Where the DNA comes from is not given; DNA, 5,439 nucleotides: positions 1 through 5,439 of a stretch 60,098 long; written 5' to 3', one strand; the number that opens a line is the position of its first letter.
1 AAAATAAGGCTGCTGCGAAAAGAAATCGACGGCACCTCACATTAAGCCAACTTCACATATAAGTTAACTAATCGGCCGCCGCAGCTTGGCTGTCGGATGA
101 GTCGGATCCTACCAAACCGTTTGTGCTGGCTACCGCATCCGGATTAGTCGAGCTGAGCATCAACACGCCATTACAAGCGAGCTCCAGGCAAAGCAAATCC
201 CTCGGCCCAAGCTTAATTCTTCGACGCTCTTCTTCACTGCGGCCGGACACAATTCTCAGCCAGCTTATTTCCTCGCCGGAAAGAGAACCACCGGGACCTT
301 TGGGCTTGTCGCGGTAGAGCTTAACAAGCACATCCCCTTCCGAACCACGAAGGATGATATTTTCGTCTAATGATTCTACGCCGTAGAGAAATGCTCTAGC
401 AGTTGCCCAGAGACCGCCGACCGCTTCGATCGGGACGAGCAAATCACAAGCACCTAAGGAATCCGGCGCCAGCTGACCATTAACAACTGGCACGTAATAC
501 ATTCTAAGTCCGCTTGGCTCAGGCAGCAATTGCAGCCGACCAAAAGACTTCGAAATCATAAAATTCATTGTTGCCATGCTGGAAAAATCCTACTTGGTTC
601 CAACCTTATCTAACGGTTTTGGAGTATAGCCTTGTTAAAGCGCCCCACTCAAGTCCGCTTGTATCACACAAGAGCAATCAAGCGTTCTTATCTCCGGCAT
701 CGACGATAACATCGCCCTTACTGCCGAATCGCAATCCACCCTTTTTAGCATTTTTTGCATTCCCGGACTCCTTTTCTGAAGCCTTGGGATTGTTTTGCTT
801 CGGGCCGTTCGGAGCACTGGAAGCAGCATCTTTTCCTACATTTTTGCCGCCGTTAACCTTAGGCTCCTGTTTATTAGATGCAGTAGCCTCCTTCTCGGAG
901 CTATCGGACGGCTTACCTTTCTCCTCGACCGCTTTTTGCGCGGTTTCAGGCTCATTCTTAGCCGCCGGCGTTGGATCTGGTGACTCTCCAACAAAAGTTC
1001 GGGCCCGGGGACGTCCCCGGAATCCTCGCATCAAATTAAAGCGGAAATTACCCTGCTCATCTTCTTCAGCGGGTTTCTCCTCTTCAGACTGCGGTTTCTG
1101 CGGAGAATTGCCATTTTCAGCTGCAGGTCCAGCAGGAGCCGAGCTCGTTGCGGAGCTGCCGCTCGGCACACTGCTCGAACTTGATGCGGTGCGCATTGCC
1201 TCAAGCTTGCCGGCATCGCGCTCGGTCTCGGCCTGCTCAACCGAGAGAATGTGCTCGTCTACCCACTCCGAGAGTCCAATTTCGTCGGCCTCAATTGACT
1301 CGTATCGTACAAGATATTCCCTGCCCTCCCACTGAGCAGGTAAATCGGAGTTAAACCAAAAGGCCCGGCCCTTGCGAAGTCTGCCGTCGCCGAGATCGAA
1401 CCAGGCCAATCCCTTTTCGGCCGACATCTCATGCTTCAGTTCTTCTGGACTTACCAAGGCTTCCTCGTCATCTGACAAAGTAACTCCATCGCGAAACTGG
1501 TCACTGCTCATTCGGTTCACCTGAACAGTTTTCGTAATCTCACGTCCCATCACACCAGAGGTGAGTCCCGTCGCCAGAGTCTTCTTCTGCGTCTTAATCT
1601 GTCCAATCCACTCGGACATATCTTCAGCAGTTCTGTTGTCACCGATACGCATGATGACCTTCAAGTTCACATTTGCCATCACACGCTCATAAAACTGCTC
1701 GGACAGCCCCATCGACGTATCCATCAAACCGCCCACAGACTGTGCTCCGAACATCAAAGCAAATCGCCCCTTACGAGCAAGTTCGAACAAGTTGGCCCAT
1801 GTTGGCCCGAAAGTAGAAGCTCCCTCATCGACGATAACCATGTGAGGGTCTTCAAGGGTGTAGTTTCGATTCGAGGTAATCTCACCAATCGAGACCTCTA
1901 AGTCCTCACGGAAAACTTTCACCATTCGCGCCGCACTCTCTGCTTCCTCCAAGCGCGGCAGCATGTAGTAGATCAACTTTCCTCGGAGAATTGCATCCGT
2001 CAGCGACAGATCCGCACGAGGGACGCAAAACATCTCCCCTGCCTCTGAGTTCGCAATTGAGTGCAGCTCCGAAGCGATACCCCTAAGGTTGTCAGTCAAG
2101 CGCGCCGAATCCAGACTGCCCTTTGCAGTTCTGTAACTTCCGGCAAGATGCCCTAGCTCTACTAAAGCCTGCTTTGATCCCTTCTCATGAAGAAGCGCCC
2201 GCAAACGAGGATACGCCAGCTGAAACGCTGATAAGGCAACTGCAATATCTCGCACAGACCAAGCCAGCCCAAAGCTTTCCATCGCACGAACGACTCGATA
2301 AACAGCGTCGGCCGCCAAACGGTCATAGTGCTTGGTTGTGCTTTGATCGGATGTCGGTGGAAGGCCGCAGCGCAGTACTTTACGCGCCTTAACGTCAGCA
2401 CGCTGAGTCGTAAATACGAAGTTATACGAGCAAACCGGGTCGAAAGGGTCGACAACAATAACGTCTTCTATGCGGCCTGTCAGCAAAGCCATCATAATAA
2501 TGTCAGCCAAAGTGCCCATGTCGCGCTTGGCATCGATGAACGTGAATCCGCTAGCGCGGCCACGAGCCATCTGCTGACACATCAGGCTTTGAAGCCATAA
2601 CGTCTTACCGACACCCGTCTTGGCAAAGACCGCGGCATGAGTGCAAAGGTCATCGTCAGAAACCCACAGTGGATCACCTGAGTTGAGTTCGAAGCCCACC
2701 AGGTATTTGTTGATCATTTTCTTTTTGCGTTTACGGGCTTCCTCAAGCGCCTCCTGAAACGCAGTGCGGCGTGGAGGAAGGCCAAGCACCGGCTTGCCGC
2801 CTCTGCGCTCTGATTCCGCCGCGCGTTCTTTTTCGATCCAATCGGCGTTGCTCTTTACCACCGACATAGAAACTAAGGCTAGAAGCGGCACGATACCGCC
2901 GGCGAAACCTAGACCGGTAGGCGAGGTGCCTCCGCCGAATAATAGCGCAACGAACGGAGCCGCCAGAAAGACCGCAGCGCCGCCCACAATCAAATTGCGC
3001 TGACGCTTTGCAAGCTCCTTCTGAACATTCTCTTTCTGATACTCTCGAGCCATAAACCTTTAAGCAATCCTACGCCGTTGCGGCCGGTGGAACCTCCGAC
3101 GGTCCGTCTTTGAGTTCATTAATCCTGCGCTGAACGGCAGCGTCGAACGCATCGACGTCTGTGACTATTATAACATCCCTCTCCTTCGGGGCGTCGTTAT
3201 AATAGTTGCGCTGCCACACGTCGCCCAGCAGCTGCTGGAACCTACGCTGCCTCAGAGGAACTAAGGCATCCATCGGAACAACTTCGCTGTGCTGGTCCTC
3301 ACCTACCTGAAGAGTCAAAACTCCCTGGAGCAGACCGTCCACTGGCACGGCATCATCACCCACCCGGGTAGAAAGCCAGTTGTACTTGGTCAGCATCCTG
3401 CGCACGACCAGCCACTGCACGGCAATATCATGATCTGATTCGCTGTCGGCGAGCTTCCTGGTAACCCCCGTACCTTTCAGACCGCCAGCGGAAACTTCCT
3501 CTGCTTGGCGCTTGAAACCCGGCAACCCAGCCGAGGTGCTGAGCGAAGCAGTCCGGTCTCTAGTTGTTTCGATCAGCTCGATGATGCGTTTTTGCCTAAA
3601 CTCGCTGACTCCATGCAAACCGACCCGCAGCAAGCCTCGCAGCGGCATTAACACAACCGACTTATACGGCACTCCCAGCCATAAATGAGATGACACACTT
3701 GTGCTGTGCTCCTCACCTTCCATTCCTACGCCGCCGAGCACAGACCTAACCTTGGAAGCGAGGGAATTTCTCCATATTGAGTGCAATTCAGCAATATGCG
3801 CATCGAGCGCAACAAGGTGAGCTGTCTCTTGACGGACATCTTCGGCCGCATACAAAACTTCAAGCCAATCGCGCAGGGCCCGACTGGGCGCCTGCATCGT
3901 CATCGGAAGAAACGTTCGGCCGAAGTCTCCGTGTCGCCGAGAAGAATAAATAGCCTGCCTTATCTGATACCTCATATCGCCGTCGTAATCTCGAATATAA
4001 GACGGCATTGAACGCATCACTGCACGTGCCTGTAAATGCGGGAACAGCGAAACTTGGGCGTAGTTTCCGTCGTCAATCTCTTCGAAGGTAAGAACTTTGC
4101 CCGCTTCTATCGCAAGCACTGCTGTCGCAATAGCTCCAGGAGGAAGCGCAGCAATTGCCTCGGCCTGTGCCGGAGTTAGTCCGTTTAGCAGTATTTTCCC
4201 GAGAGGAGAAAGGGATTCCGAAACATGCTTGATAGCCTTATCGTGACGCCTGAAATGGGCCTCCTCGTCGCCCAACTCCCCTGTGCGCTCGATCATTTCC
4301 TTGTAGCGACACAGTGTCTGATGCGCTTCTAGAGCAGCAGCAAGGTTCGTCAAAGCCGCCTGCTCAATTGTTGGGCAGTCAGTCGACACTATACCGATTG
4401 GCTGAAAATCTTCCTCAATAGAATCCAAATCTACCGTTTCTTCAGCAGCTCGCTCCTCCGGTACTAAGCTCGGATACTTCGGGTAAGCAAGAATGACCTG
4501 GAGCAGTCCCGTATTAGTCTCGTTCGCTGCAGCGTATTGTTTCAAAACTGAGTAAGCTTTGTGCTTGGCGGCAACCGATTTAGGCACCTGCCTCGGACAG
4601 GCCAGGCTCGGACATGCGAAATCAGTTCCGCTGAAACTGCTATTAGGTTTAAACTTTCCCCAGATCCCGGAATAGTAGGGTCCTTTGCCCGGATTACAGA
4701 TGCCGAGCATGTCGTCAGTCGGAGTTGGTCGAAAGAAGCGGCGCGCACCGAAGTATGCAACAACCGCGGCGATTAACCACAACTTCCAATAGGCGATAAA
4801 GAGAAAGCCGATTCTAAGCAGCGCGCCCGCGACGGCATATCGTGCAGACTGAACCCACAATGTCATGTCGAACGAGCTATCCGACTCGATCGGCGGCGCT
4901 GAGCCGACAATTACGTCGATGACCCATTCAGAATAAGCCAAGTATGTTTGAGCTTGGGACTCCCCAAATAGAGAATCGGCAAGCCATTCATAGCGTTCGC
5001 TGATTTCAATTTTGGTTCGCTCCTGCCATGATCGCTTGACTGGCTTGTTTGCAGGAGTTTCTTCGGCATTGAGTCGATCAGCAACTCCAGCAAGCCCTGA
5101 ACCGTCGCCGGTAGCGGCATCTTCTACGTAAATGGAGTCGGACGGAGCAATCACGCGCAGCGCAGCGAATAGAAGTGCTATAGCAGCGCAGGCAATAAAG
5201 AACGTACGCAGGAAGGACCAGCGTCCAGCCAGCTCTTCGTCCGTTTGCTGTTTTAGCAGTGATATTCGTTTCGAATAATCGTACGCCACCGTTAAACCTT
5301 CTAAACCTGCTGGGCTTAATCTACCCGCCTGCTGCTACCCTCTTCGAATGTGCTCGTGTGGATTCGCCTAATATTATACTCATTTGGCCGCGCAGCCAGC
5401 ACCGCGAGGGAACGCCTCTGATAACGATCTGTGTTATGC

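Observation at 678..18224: F/G-type T4SS core with a reduced gene set and a non-canonical downstream module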

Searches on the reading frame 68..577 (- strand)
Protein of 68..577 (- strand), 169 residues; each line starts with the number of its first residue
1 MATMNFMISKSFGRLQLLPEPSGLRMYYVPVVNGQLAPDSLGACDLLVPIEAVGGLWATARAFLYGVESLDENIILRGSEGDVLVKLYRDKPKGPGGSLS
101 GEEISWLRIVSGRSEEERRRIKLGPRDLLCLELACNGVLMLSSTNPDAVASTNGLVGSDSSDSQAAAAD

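Call 4: search_protein_families(library=pfam, proteins=[window:68-577:-], max_evalue=0.01)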
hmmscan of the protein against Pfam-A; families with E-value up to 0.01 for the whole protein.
window:68-577:- (169 aa): 0 families

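Call 6: search_protein_families(library=ncbifam, proteins=[window:68-577:-], max_evalue=0.1)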
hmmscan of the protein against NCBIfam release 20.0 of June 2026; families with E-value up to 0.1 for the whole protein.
window:68-577:- (169 aa): 0 families

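Call 18: search_protein_families(library=pfam, proteins=[window:68-577:-], max_evalue=10)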
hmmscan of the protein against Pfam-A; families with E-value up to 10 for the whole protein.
window:68-577:- (169 aa): 0 families

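Call 105: search_solved_structures(query=A7, max_evalue=10)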
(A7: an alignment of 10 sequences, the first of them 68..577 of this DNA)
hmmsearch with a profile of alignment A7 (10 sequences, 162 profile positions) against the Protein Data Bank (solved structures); distinct sequences matched with E-value up to 10: 4.
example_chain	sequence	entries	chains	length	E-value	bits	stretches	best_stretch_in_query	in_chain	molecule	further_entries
5oql_D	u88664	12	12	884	0.64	12.8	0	104-150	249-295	Utp4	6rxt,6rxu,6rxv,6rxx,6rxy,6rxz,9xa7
5n1a_A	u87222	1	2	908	0.69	12.7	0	104-150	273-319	utp4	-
4j2k_A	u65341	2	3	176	1.6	11.5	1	95-126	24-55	Trypsin inhibitor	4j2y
5hx2_A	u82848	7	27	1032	1.8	11.3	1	105-131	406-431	Baseplate wedge protein gp7 | gp7, baseplate wedge protein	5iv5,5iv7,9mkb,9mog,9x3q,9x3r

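Call 109: predict_structure(protein=window:68-577:-)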
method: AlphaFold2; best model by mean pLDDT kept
length: 169 residues; sequences in the alignment: 1
mean_pLDDT: 40.3   pTM: 0.37
mean pLDDT of the five models: 40.3, 35.9, 30.6, 30.5, 29.5
residues with pLDDT >= 90: 0; 70-90: 0; 50-70: 41; < 50: 128
segments of 3 or more residues with pLDDT < 50: 1-61, 65-75, 91-99, 112-116, 135-169
pLDDT, mean of each block of 10 residues (from residue 1): 24 24 36 36 31 34 46 48 59 45 61 49 53 50 35 26 30
secondary structure, 60 per line:
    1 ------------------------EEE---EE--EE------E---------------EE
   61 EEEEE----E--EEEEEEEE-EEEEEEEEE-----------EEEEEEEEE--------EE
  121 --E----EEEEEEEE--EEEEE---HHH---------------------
elements in order: E25-27 E59-65 E73-80 E82-90 E102-110 E128-135 E138-142

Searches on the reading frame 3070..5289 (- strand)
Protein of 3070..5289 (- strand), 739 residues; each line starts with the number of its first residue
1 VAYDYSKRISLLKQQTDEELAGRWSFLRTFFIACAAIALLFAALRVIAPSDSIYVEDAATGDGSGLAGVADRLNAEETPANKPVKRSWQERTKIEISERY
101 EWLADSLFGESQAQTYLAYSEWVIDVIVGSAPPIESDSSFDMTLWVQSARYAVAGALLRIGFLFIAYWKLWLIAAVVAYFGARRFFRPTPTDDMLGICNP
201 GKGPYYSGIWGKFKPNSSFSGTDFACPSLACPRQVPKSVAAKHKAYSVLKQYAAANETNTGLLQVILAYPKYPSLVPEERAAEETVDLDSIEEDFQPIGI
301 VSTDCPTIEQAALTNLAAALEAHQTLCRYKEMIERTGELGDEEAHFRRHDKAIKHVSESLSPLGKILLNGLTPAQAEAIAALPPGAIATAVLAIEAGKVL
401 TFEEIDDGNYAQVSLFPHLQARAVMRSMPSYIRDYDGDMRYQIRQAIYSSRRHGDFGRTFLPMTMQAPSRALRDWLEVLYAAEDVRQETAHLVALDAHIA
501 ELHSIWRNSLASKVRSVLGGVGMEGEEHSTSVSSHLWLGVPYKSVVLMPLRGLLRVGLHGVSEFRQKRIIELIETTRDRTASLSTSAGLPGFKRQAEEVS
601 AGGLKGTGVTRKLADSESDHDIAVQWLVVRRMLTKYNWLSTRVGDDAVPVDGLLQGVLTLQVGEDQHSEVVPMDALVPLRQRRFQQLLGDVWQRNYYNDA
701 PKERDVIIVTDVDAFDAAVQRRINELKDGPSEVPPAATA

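Call 4: search_protein_families(library=pfam, proteins=[window:3070-5289:-], max_evalue=0.01)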
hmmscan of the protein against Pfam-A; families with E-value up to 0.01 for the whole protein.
window:3070-5289:- (739 aa): 0 families

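Call 6: search_protein_families(library=ncbifam, proteins=[window:3070-5289:-], max_evalue=0.1)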
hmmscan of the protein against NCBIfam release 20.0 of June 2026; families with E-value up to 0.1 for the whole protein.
window:3070-5289:- (739 aa): 0 families

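Call 18: search_protein_families(library=pfam, proteins=[window:3070-5289:-], max_evalue=10)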
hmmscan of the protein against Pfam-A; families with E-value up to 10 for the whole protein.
window:3070-5289:- (739 aa): 1 family
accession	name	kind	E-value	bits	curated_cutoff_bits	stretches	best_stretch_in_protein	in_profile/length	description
PF09837.15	DUF2064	-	0.09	13.1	25.8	1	291-324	56-89/120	Uncharacterized protein conserved in bacteria (DUF2064)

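Call 31: find_homologous_proteins(query=window:3070-5289:-, max_evalue=0.001)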
Query window:3070-5289:- (739 aa): 29 proteins with E <= 0.001 among 8000 candidates.
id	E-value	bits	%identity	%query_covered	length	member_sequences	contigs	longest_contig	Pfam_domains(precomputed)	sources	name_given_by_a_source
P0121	0.0e+0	1672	100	100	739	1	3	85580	-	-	-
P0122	0.0e+0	1376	81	100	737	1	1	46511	-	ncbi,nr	ncbi:MAG: hypothetical protein KDD66_04760 [Bdellovibrionales bacterium]|nr:hypothetical protein [Bd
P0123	0.0e+0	1259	74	100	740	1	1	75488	-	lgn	-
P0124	1.0e-204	700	46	98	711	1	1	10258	-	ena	-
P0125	3.5e-177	609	44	99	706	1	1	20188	-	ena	-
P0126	9.9e-177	608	41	99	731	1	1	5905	-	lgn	-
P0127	4.0e-163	563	40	97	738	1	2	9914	-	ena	-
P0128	1.7e-161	557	41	99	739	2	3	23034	-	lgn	-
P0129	2.4e-157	544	39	99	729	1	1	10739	-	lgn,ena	-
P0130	3.4e-156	540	41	97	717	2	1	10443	-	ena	-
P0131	5.1e-155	536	41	97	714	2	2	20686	-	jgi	jgi:hypothetical protein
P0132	1.5e-154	534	38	100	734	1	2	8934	-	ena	-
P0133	1.2e-153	531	38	99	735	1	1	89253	-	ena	-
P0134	4.4e-152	526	40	99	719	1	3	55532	-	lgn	-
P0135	1.6e-151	524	39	98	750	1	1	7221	-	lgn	-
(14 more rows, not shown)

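Call 32: find_encoding_contigs(protein=window:3070-5289:-, flank=10000, max_places=4)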
Protein window:3070-5289:- (739 aa): 3 contigs read that carry it; 3 places shown.
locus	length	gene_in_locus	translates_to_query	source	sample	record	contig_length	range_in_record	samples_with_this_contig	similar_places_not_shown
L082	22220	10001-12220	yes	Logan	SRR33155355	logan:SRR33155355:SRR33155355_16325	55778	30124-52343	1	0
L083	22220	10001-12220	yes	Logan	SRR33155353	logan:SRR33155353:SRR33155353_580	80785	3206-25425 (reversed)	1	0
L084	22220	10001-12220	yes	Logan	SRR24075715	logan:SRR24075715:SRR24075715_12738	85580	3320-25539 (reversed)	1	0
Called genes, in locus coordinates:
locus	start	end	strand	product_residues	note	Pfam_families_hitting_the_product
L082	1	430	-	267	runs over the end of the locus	-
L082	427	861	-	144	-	-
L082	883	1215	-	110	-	-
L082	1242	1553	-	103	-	-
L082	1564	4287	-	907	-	PF11130:TraC_F_IV, PF19044:P-loop_TraG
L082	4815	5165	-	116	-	-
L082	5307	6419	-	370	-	PF03743:TrbI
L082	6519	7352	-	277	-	-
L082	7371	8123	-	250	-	-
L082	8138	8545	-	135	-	-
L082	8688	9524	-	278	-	-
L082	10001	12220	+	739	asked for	-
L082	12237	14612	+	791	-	PF12696:TraG-D_C (weak)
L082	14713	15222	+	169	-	-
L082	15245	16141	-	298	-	PF13174:TPR_6 (faint), PF13176:TPR_7 (faint), PF13432:TPR_16, PF14559:TPR_19, PF12895:ANAPC3 (weak), PF14559:TPR_19 (weak), PF09976:TPR_21 (weak), PF14559:TPR_19 (weak), +13 more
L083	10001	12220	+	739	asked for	-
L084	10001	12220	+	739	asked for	-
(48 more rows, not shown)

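Call 44: predict_structure(alignment_id=A4)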
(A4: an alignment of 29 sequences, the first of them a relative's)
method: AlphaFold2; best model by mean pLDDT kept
length: 739 residues; sequences in the alignment: 29
mean_pLDDT: 76.8   pTM: 0.67
mean pLDDT of the five models: 76.8, 76.1, 75.2, 74.0, 72.9
residues with pLDDT >= 90: 179; 70-90: 345; 50-70: 135; < 50: 80
segments of 3 or more residues with pLDDT < 50: 49-68, 75-85, 193-195, 203-209, 286-288, 290-297, 521-529, 730-739
pLDDT, mean of each block of 10 residues (from residue 1): 55 61 68 78 64 40 45 45 57 81 80 87 78 54 71 80 83 83 68 50 47 63 65 90 96 96 95 80 50 45 81 96 94 83 87 90 94 93 96 94 83 85 87 88 91 65 84 94 90 92 89 73 43 71 90 89 91 86 60 60 67 86 89 87 84 88 72 90 86 74 84 87 77 41
secondary structure, 60 per line:
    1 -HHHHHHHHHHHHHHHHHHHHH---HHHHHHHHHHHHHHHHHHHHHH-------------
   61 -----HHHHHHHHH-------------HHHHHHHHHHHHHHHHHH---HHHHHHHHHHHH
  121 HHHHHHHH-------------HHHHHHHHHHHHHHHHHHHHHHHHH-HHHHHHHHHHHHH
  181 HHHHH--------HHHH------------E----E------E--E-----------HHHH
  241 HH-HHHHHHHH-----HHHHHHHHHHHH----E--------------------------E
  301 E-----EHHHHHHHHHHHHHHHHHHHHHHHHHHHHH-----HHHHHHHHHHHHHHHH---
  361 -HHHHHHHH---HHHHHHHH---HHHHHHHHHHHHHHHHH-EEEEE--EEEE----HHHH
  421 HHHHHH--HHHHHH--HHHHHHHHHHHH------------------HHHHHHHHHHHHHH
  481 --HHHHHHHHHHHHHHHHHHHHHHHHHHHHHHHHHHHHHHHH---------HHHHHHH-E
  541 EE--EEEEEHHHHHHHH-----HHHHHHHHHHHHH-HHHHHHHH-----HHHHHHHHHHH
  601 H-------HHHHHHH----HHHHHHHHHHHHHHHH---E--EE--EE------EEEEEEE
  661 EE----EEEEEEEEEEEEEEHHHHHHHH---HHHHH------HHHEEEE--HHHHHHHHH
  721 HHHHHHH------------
elements in order (helices of 4 or more, strands of 3 or more residues): H2-22 H26-47 H66-74 H88-105 H109-128 H142-166 H168-185 H194-197 H237-242 H244-251 H257-268 H308-336 H342-357 H362-369 H373-380 H384-400 E402-406 E409-412 H417-426 H429-434 H437-448 H467-480 H483-522 H532-538 E540-542 E545-549 H550-557 H563-575 H577-584 H590-601 H609-615 H620-635 E654-662 E667-680 H681-688 H692-696 E706-709 H712-727

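Call 47: fold_search(model_id=the predicted structure, library=pdb)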
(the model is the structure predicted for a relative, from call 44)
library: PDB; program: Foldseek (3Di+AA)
matches with E <= 10: 243; with E <= 0.001: 0
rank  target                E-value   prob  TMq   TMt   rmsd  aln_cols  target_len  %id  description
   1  9nfm                  3.6e-01  0.07  0.09  0.07  34.0       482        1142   10  Tuna P-glycoprotein bound to DDT (released 2025-06-04)
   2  6bpp_B                4.2e-01  0.06  0.08  0.09  31.8       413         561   14  E. coli MsbA in complex with LPS and inhibitor G092 (released 2018-05-02)
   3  6bpl_B                4.3e-01  0.07  0.09  0.10  31.4       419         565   12  E. coli MsbA in complex with LPS and inhibitor G907 (released 2018-05-02)
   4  5gli                  6.5e-01  0.07  0.10  0.15  27.1       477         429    9  Human endothelin receptor type-B in the ligand-free form (released 2016-09-07)
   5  9tbd_A                6.8e-01  0.10  0.08  0.17  22.0       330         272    9  Cryo-EM structure of the light-driven sodium pump ErNaR in the pentameric form (released 2025-12-17)
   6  4igg_B                7.1e-01  0.07  0.10  0.10  35.1       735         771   12  Full-length human alpha-catenin crystal structure (released 2012-12-26)
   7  5uf7                  8.4e-01  0.04  0.08  0.10  31.2       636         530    8  CRYSTAL STRUCTURE OF MUNC13-1 MUN DOMAIN (released 2017-02-15)
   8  9pym_A                9.2e-01  0.03  0.08  0.08  34.1       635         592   10  Cryo-EM structure of the isethionate TRAP transporter IseQM from Oleidesulfovibrio alaskensis with bound isethionate (released 2025-11-12)
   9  6emg_A                9.6e-01  0.07  0.08  0.16  19.1       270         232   11  Crystal structure of Rrp1 from Chaetomium thermophilum in space group P6322 (released 2017-12-27)
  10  6vfk_B                1.1e+00  0.10  0.12  0.21  18.5       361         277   10  De novo designed tetrahedral nanoparticle T33_dn10 displaying 4 copies of BG505-SOSIP trimer on the surface (released 2020-07-22)
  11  1qoy                  1.3e+00  0.04  0.07  0.14  26.1       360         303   10  E.coli Hemolysin E (HlyE, ClyA, SheA) (released 2000-01-23)
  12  3n3d_A                1.3e+00  0.05  0.09  0.14  22.3       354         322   12  Crystal structure of geranylgeranyl pyrophosphate synthase from lactobacillus brevis atcc 367 (released 2010-06-02)
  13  8oyx_A                1.4e+00  0.04  0.07  0.16  22.3       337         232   14  De novo designed soluble GPCR-like fold GLF_18 (released 2023-10-18)
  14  7a27_AAA              1.4e+00  0.02  0.06  0.10  41.7       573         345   10  Structure of soluble SmhA crystal form 2 of the tripartite alpha-pore forming toxin, Smh, from Serratia marcescens. (released 2021-03-31)
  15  1xm6_B                1.5e+00  0.06  0.12  0.20  21.3       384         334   10  Catalytic Domain Of Human Phosphodiesterase 4B In Complex With (R)-Mesopram (released 2004-12-14)
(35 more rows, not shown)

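Call 59: search_protein_families(library=ncbifam, alignment_id=A4, max_evalue=1)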
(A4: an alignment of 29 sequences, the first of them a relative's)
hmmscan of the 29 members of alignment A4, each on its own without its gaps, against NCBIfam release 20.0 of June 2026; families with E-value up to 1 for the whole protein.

A. member 1, P0121 (739 aa): 0 families

B. families by the number of members that match (of 29 scanned): 8 families
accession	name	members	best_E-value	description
NF008519.0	PRK11445.1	2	0.031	FAD-binding protein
NF033568.1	blaROB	2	0.033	ROB family class A beta-lactamase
NF038363.1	SecM_small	1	0.048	secA translation cis-regulator SecM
NF033880.1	Prli42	1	0.055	stressosome-associated protein Prli42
NF001962.0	PRK00736.1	1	0.15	hypothetical protein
TIGR03943.1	TIGR03943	1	0.18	TIGR03943 family putative permease subunit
NF002764.0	PRK02833.1-2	1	0.29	phosphate-starvation-inducible protein PsiE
NF033507.3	Loki-CTERM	1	0.31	Loki-CTERM sorting domain-containing protein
